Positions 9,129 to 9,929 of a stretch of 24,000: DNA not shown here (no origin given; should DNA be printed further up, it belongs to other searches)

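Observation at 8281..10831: Five-gene T7SS-style polymorphic toxin / immunity cassette with no secretion machinery nearby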

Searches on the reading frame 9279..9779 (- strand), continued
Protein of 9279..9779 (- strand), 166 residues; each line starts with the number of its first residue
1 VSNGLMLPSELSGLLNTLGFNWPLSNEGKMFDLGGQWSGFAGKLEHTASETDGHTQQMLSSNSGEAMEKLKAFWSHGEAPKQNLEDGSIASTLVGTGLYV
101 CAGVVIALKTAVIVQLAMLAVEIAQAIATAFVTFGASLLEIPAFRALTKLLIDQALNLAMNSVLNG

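Call 25: search_protein_families(library=pfam, proteins=[L051:10485-11096:+, L005:10494-11012:+, L020:10494-11144:+, L034:10485-10979:+, L001:10494-11057:+, L043:10485-14129:+, L047:10501-11382:+], max_evalue=0.1)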
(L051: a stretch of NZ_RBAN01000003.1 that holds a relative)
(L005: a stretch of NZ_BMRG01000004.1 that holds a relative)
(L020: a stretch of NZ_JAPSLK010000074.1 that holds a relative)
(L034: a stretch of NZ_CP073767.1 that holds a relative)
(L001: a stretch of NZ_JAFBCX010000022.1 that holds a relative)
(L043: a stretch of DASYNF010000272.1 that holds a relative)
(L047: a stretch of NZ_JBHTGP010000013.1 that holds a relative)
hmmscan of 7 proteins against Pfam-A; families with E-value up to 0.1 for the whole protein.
L051:10485-11096:+ (203 aa): 0 families

L005:10494-11012:+ (172 aa): 0 families

L020:10494-11144:+ (216 aa): 0 families

L034:10485-10979:+ (164 aa): 1 family
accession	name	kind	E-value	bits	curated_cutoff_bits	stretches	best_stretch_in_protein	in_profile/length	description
PF14436.11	EndoU_bacteria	-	6.5e-19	69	25.3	1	29-163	5-128/129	Bacterial EndoU nuclease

L001:10494-11057:+ (187 aa): 0 families

L043:10485-14129:+ (1214 aa): 7 families
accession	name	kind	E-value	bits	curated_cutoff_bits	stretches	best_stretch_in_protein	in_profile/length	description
PF05593.20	RHS_repeat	-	2.5e-96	315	22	18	571-608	1-38/38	RHS Repeat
PF20148.4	DUF6531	-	9.3e-21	74.4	24.1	1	74-146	1-74/74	Domain of unknown function (DUF6531)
PF15283.12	DUF4595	-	3.6e-05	24.3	34.2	0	875-909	61-95/202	Domain of unknown function (DUF4595) with porin-like fold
PF03527.20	RHS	-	0.00046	20.4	27.9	1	996-1025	4-33/38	RHS protein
PF25023.1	TEN_YD-shell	-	0.0095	14.5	50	0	442-547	42-148/909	Teneurin YD-shell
PF21025.2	Fapy_DNA_glyco_C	-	0.04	14.2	27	0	586-600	13-27/49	Formamidopyrimidine-DNA glycosylase C-terminal domain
PF17780.6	OCRE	-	0.042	14.3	24.7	0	1042-1070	12-42/52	OCRE domain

L047:10501-11382:+ (293 aa): 1 family
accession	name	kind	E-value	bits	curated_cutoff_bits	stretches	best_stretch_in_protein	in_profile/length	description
PF02332.24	Phenol_Hydrox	-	0.038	14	24.4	1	140-193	15-66/230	Methane/Phenol/Alkene Hydroxylase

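Call 26: search_protein_families(library=pfam, proteins=[L004:10494-11009:+, L046:10491-10958:+, L045:10494-10991:+, L052:10485-11126:+, L049:10482-10985:+, L058:10485-11039:+, L067:10488-11111:+, L072:10482-10946:+, L060:10495-14253:+, L040:10485-11081:+], max_evalue=0.1)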
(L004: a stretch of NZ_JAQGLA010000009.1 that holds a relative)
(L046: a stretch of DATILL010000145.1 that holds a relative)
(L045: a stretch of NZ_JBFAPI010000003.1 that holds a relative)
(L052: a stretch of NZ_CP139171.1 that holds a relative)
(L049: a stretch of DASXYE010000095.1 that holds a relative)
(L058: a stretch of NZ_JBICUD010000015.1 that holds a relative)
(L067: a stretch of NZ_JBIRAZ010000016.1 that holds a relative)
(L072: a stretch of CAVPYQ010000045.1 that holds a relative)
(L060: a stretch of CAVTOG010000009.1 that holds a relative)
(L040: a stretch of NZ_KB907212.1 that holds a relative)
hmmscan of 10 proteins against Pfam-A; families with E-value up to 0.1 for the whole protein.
L004:10494-11009:+ (171 aa): 0 families

L046:10491-10958:+ (155 aa): 0 families

L045:10494-10991:+ (165 aa): 0 families

L052:10485-11126:+ (213 aa): 3 families
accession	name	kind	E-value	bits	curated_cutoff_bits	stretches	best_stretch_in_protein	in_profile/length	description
PF13930.12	Endonuclea_NS_2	-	1.1e-28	100.5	27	1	82-202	4-131/132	DNA/RNA non-specific endonuclease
PF00436.31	SSB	-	0.079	13.5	26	0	156-185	51-80/104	Single-strand binding protein family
PF01336.31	tRNA_anti-codon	-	0.08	13.3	27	0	154-189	28-63/75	OB-fold nucleic acid binding domain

L049:10482-10985:+ (167 aa): 1 family
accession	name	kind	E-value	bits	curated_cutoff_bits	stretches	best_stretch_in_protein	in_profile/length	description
PF15526.11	Ntox21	-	1.5e-05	25.7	25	1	80-158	3-70/71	Novel toxin 21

L058:10485-11039:+ (184 aa): 0 families

L067:10488-11111:+ (207 aa): 2 families
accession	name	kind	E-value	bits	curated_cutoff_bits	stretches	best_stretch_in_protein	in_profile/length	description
PF14440.12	XOO_2897-deam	-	1.2e-17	64.3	27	1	104-201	2-100/101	Xanthomonas XOO_2897-like deaminase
PF08701.16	GN3L_Grn1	-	0.048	14.2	22.3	1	45-100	6-60/77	GNL3L/Grn1 putative GTPase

L072:10482-10946:+ (154 aa): 4 families
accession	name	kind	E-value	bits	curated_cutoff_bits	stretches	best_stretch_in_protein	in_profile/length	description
PF01844.29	HNH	-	6.9e-07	29.8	21.4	1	84-140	1-47/47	HNH endonuclease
PF14279.12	HNH_5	-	8.7e-07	29.2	27.5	1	104-141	10-47/56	HNH endonuclease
PF13395.12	HNH_4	-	0.0018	18.7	22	1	105-140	16-51/54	HNH endonuclease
PF04888.17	SseC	-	0.024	14.7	30.2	1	4-56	163-214/312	Secretion system effector C (SseC) like family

L060:10495-14253:+ (1252 aa): 5 families
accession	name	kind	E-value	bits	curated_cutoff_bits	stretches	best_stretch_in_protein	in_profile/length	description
PF05593.20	RHS_repeat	-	2.3e-87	286.4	22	17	426-453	10-37/38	RHS Repeat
PF20148.4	DUF6531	-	4.5e-20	72.2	24.1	1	83-152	2-72/74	Domain of unknown function (DUF6531)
PF03527.20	RHS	-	8.3e-06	26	27.9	1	1008-1036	4-32/38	RHS protein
PF15283.12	DUF4595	-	0.00023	21.6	34.2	0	887-921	61-95/202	Domain of unknown function (DUF4595) with porin-like fold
PF25023.1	TEN_YD-shell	-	0.0014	17.2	50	0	588-725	615-744/909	Teneurin YD-shell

L040:10485-11081:+ (198 aa): 0 families
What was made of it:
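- Representative toxins: EndoU, Endonuclea_NS_2, Ntox21, XOO_2897 deaminase, HNH and RHS+DUF6531 (calls 25, 26).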

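Call 50: search_protein_families(library=pfam, proteins=[L061:7702-9090:+, L073:7748-8920:+, L051:5777-7861:+, L073:1860-3992:+, L073:566-1915:-, L064:4280-5428:+, L080:17500-20388:-, L080:13363-14637:-, L011:3589-5940:+, L021:5658-6482:-], max_evalue=0.001)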
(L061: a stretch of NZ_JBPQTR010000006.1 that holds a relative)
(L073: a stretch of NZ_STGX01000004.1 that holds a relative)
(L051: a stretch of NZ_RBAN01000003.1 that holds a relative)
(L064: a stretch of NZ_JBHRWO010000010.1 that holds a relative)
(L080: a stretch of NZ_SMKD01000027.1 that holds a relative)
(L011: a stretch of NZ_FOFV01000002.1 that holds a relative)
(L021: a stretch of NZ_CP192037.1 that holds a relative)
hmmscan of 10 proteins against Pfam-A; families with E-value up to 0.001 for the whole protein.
L061:7702-9090:+ (462 aa): 1 family
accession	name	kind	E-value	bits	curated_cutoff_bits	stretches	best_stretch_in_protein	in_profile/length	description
PF00171.27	Aldedh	-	1e-16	61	23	1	45-333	25-300/461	Aldehyde dehydrogenase family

L073:7748-8920:+ (390 aa): 1 family
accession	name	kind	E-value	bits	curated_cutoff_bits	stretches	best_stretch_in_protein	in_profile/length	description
PF04616.20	Glyco_hydro_43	-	1e-09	38.6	32.2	1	144-286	42-198/288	Glycosyl hydrolases family 43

L051:5777-7861:+ (694 aa): 3 families
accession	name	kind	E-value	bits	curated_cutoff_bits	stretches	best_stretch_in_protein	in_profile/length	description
PF00696.33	AA_kinase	-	3e-42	145.4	24.9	1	335-562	2-232/234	Amino acid kinase family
PF01472.26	PUA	-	9.6e-16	57.9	24.8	1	603-672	1-69/74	PUA domain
PF17785.7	PUA_3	-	0.00035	20.7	22.6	1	607-656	3-52/64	PUA-like domain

L073:1860-3992:+ (710 aa): 2 families
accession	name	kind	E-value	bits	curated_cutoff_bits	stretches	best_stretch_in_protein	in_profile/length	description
PF09678.15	Caa3_CtaG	-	2.6e-89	299.1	27.7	1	427-668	2-237/237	Cytochrome c oxidase caa3 assembly factor (Caa3_CtaG)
PF05425.18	CopD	-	2.3e-15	57.3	32.1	1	281-376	3-105/105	Copper resistance protein D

L073:566-1915:- (449 aa): 9 families
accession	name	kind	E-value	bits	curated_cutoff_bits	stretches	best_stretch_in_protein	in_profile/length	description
PF19347.4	DUF5925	-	9.3e-44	149.5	27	1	88-247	17-178/178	Domain of unknown function (DUF5925)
PF00004.35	AAA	-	1.8e-13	51.5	21.2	1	258-399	1-130/131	ATPase family associated with various cellular activities (AAA)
PF13191.12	AAA_16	-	5.4e-07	30.7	32.6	1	249-359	18-120/167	AAA ATPase domain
PF05729.18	NACHT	-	7.8e-06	26.3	26.7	1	256-285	1-30/167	NACHT domain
PF25199.1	nSTAND_NTPase5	-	0.0001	22.6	34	1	225-280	9-66/145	Novel STAND NTPase 5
PF13604.12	AAA_30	-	0.00017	21.8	27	1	256-280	19-43/191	AAA domain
PF13671.12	AAA_33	-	0.00062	20.5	27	0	257-280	1-24/143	AAA domain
PF13401.12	AAA_22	-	0.00064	20.5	27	0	256-290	6-33/130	AAA domain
PF13481.12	AAA_25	-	0.00076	19.6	27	0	254-280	32-58/195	AAA domain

L064:4280-5428:+ (382 aa): 4 families
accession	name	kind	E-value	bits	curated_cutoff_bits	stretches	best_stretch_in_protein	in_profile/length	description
PF01053.26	Cys_Met_Meta_PP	-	1.1e-117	393.2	27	1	9-380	1-380/381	Cys/Met metabolism PLP-dependent enzyme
PF01041.23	DegT_DnrJ_EryC1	-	4.1e-06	26.7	19.8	1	56-170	27-141/360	DegT/DnrJ/EryC1/StrS aminotransferase family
PF01212.27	Beta_elim_lyase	-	7.4e-06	25.9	27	1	49-271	28-270/288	Beta-eliminating lyase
PF00155.27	Aminotran_1_2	-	3.3e-05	23.7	19.7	1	45-178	34-189/361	Aminotransferase class I and II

L080:17500-20388:- (962 aa): 0 families

L080:13363-14637:- (424 aa): 2 families
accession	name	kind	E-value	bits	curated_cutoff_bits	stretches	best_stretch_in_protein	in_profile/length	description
PF00899.27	ThiF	-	1.1e-84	283.7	28.1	1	52-285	1-236/238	ThiF family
PF00581.25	Rhodanese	-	7.7e-17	62.1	22.2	1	322-415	1-101/102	Rhodanese-like domain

L011:3589-5940:+ (783 aa): 10 families
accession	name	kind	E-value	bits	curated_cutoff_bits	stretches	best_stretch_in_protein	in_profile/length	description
PF13424.12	TPR_12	-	1.6e-13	51.1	30.1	1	620-691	5-77/77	Tetratricopeptide repeat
PF13560.12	HTH_31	-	1.4e-10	41.8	27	1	14-77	1-64/64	Helix-turn-helix domain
PF00931.28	NB-ARC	-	2.2e-09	37.4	23.5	1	135-315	19-208/248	NB-ARC domain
PF01381.28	HTH_3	-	1.9e-07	31.4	23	1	28-69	10-50/55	Helix-turn-helix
PF13374.12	TPR_10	-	4.2e-07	30.2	27.5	0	698-726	1-29/42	Tetratricopeptide repeat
PF13401.12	AAA_22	-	1.3e-06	29.2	27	1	135-228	6-95/130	AAA domain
PF13191.12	AAA_16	-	4e-06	27.9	32.6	1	110-217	1-101/167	AAA ATPase domain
PF07719.23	TPR_2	-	3.6e-05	24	27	0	699-726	1-28/34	Tetratricopeptide repeat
PF13176.12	TPR_7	-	0.00052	20.4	27.9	0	549-572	8-31/36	Tetratricopeptide repeat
PF09976.15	TPR_21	-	0.00095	19.4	25.5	0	647-733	101-180/193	Tetratricopeptide repeat-like domain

L021:5658-6482:- (274 aa): 6 families
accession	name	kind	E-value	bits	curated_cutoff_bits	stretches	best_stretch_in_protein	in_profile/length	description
PF00106.31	adh_short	-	6.3e-48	163.3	26.6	1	4-185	1-188/195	short chain dehydrogenase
PF13561.12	adh_short_C2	-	4.2e-36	125.1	27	1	10-190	1-189/236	Enoyl-(Acyl carrier protein) reductase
PF01370.27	Epimerase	-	2e-09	37.7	20.9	1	7-162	2-158/240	NAD dependent epimerase/dehydratase family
PF08659.16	KR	-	1.7e-08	35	22.6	1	6-170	3-174/180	KR domain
PF08643.16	DUF1776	-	8e-07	29.2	25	1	87-261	105-289/294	Fungal family of unknown function (DUF1776)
PF23441.1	SDR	-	0.00042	20.2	27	0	6-183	10-198/258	SDR-like rossmann domain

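Call 51: predict_structure(alignment_id=A3)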
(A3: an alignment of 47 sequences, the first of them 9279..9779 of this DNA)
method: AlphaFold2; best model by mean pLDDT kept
length: 166 residues; sequences in the alignment: 47
mean_pLDDT: 75.3   pTM: 0.55
mean pLDDT of the five models: 75.3, 69.5, 68.2, 67.5, 59.6
residues with pLDDT >= 90: 0; 70-90: 114; 50-70: 51; < 50: 1
segments of 3 or more residues with pLDDT < 50: none
pLDDT, mean of each block of 10 residues (from residue 1): 68 69 79 86 87 86 86 79 85 86 80 76 67 57 59 64 58
secondary structure, 60 per line:
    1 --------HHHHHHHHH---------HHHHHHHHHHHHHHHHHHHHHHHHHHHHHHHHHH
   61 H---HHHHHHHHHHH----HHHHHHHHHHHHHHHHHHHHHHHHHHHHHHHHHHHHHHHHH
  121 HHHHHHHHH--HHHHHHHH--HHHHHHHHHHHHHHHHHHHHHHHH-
elements in order: H9-17 H27-61 H65-75 H80-129 H132-139 H142-165
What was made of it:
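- Checked: AlphaFold models it as helix 80-129 plus short helices (call 51).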

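Call 64: search_solved_structures(query=A3, max_evalue=10, show_alignments=1)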
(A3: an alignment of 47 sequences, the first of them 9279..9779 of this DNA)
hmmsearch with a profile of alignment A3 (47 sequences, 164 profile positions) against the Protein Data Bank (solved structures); distinct sequences matched with E-value up to 10: 1.
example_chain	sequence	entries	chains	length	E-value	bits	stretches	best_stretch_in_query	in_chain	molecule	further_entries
6vtj_A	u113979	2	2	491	0.2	15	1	10-31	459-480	Non-ribosomal peptide synthetase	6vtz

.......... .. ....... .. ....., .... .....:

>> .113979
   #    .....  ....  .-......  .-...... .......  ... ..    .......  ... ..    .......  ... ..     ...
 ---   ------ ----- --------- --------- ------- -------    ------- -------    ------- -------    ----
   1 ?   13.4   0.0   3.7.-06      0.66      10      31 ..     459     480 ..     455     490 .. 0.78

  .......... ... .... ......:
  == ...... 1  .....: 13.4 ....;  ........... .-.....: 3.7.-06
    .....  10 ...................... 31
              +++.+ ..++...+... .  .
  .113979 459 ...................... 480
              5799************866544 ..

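Call 66: search_dna_similar(query=window:9279-9779:-, collection=plasmids, mode=protein, max_rows=15)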
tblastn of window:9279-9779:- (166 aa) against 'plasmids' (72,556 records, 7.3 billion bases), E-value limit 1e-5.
Records with a match: 9; places in all: 10; records where one place covers at least 80% of the query: 8.
Best place of each record, by identity: <60% 9.
By first word of the organism name: Streptomyces 8; Nonomuraea 1.
By predicted mobility (MOB-suite, as given by PLSDB): non-mobilizable 7; mobilizable 2.
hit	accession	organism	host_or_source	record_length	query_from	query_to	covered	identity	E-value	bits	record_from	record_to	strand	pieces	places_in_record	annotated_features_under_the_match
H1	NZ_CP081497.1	Streptomyces sp. BHT-5-2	whole organism,plant soil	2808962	5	166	98%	33.1%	9e-11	66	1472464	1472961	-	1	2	none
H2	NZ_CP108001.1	Streptomyces sp. NBC_00342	-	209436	4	166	98%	29.3%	2e-7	57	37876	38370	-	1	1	RHS repeat-associated core domain-containing protein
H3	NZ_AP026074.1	Streptomyces nigrescens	-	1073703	1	165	99%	28.0%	4e-7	56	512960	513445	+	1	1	none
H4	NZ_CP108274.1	Streptomyces zaomyceticus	-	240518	5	139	81%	30.4%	3e-9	62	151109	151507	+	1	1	RHS repeat-associated core domain-containing protein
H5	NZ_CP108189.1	Streptomyces zaomyceticus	-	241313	5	139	81%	30.4%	3e-9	62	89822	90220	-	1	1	RHS repeat-associated core domain-containing protein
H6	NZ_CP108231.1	Streptomyces zaomyceticus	-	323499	5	139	81%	30.4%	3e-9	62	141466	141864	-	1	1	RHS repeat-associated core domain-containing protein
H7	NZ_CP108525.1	Streptomyces zaomyceticus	-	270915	5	139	81%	30.4%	3e-9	62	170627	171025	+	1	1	RHS repeat-associated core domain-containing protein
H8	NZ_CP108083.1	Streptomyces sp. NBC_00257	-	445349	4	139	82%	27.9%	2e-9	62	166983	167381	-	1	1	DUF6531 domain-containing protein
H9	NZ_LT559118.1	Nonomuraea gerenzanensis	-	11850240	4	128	75%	27.2%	7e-6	52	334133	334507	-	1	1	none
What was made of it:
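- Tried and rejected: Plasmid hits were only distant fused relatives (call 66).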

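Call 67: search_dna_similar(query=window:9279-9779:-, collection=phages, mode=protein, max_rows=15)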
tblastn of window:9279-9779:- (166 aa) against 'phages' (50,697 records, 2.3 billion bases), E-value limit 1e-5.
No match.

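Call 68: get_annotated_region(hit=H2, flank=7000)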
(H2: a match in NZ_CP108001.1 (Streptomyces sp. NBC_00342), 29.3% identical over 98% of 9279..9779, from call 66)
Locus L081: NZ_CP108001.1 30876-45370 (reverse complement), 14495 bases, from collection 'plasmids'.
description: Streptomyces sp. NBC_00342 plasmid unnamed2, complete sequence
organism: Streptomyces sp. NBC_00342 (NCBI taxid 2975718)
taxonomy: Bacteria; Actinomycetota; Actinomycetes; Kitasatosporales; Streptomycetaceae; Streptomyces; Streptomyces sp. NBC 00342
host: -; source: -; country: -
typing (MOB-suite, as given by PLSDB): non-mobilizable
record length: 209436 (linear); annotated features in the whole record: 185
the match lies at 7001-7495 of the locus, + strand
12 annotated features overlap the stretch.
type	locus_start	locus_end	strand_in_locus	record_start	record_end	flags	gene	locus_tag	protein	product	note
CDS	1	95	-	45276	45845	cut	pcaG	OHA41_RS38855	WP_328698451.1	protocatechuate 3,4-dioxygenase subunit alpha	GO:0046278 - 3,4-dihydroxybenzoate metabolic process [Evidence IEA]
CDS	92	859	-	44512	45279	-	pcaH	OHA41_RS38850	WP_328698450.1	protocatechuate 3,4-dioxygenase subunit beta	GO:0046278 - 3,4-dihydroxybenzoate metabolic process [Evidence IEA]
CDS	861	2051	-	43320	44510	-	-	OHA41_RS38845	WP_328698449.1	thiolase family protein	GO:0006635 - fatty acid beta-oxidation [Evidence IEA]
CDS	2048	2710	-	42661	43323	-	-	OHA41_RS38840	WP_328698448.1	CoA transferase subunit B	-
CDS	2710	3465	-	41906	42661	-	-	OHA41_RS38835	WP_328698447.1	CoA transferase subunit A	-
CDS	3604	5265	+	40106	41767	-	-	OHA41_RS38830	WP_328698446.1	IclR family transcriptional regulator C-terminal domain-containing protein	-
CDS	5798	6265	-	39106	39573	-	-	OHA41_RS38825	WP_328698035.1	GNAT family N-acetyltransferase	-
CDS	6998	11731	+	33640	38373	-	-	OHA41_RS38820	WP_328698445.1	RHS repeat-associated core domain-containing protein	-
CDS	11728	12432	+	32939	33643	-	-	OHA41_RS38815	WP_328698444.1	histone-like nucleoid-structuring protein Lsr2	-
CDS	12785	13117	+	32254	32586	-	-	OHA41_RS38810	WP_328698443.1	Scr1 family TA system antitoxin-like transcriptional regulator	-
CDS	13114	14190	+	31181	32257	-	-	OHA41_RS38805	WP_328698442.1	MFS transporter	GO:0055085 - transmembrane transport [Evidence IEA]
CDS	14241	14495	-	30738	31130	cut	-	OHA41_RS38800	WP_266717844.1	MerR family transcriptional regulator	GO:0006355 - regulation of DNA-templated transcription [Evidence IEA]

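Call 73: search_protein_families(library=pfam, proteins=[L005:11009-11458:+, L020:11122-11439:+, L034:11004-11438:+, L051:11093-11713:+, L051:11739-12254:+, L001:11064-11729:+, L001:11782-12216:+, L047:11379-12167:+, L052:11178-11513:+, L067:11124-11771:+], max_evalue=0.01)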
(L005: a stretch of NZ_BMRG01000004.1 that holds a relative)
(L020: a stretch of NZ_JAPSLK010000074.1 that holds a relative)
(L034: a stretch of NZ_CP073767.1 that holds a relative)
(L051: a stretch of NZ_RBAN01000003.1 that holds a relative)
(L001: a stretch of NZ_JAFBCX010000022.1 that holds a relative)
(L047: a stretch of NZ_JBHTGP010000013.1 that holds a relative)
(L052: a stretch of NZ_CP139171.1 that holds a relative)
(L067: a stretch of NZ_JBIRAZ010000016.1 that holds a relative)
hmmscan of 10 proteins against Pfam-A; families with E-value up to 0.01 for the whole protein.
L005:11009-11458:+ (149 aa): 0 families

L020:11122-11439:+ (105 aa): 0 families

L034:11004-11438:+ (144 aa): 0 families

L051:11093-11713:+ (206 aa): 0 families

L051:11739-12254:+ (171 aa): 1 family
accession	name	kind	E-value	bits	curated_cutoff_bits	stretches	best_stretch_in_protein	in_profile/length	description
PF14435.11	SUKH-4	-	5.8e-19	69.3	25.5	1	74-168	80-178/179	SUKH-4 immunity protein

L001:11064-11729:+ (221 aa): 0 families

L001:11782-12216:+ (144 aa): 0 families

L047:11379-12167:+ (262 aa): 0 families

L052:11178-11513:+ (111 aa): 2 families
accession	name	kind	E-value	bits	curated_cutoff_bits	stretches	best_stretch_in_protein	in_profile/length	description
PF04634.17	YezG-like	-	5.2e-06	27.1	21.7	1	58-107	62-111/146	Immunity protein YezG-like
PF13953.12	PapC_C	-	0.00014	22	27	1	43-62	2-21/66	PapC C-terminal domain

L067:11124-11771:+ (215 aa): 1 family
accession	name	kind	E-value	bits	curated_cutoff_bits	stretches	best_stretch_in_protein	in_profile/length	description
PF14435.11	SUKH-4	-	6e-24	85.5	25.5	1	4-176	1-167/179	SUKH-4 immunity protein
